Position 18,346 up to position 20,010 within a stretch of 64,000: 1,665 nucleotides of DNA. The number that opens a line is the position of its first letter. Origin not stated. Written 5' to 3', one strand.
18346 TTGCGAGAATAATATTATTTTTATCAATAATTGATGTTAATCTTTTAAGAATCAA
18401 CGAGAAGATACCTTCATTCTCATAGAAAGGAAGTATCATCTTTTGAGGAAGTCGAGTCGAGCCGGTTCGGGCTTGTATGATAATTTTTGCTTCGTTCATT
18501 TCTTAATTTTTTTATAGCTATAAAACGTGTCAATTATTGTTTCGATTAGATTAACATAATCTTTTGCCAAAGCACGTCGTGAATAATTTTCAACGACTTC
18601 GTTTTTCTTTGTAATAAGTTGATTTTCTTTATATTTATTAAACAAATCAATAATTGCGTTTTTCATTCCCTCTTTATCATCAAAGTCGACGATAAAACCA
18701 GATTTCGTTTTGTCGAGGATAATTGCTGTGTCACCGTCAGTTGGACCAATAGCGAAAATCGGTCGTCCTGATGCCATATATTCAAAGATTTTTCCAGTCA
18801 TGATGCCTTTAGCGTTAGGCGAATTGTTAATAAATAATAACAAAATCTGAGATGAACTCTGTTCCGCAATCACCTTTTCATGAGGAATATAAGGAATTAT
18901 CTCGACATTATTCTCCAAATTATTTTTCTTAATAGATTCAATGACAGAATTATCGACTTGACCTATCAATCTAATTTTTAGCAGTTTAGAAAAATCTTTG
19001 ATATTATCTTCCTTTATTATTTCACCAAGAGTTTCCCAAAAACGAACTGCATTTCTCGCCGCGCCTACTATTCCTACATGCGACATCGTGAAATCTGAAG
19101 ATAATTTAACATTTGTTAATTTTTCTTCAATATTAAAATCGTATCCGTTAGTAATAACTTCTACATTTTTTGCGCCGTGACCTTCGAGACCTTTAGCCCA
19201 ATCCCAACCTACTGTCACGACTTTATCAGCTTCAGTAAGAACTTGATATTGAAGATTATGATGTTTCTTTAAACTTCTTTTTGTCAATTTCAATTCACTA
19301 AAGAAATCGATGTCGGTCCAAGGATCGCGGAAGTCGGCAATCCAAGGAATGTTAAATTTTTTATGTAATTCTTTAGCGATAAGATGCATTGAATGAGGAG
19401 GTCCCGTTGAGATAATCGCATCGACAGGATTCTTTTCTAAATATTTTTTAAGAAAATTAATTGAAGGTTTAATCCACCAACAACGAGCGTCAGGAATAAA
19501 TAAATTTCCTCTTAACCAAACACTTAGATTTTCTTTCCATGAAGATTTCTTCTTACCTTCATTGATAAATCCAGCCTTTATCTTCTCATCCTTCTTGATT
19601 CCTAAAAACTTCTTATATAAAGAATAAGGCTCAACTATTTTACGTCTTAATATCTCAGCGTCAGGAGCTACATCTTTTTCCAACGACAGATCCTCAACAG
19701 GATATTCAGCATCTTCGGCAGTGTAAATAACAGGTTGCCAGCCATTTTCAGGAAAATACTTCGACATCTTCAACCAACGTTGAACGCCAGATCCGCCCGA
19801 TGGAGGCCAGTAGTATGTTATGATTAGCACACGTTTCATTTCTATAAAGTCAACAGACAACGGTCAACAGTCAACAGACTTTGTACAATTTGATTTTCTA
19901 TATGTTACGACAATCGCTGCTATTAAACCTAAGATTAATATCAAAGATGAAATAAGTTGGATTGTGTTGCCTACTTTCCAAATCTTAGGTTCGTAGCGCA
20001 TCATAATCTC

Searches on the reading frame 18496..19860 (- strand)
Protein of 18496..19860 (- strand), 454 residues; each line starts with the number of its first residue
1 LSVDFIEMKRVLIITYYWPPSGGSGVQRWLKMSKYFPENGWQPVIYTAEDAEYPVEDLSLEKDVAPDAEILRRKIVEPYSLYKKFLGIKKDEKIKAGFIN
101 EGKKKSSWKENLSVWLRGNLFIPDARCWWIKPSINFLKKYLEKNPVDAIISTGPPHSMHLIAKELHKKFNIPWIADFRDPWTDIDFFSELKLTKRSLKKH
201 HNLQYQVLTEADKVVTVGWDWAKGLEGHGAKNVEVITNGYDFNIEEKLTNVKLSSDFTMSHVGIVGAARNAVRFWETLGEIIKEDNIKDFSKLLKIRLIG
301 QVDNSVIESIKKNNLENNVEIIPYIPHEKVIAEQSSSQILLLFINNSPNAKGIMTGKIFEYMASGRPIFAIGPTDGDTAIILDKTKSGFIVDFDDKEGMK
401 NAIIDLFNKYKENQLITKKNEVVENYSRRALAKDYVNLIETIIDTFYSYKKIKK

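Call 43: search_protein_families(library=pfam, proteins=[window:18496-19860:-])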
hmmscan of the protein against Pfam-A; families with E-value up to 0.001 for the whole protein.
window:18496-19860:- (454 aa): 3 families
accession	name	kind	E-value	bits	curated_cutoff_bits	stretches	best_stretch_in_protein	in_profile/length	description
PF13692.12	Glyco_trans_1_4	-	2.5e-07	31.5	27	1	293-408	33-141/142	Glycosyl transferases group 1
PF00534.26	Glycos_transf_1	-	9e-07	29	26.4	1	295-418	49-167/172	Glycosyl transferases group 1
PF13579.12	Glyco_trans_4_4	-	9e-05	23.3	29.7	1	138-239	64-158/158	Glycosyl transferase 4-like domain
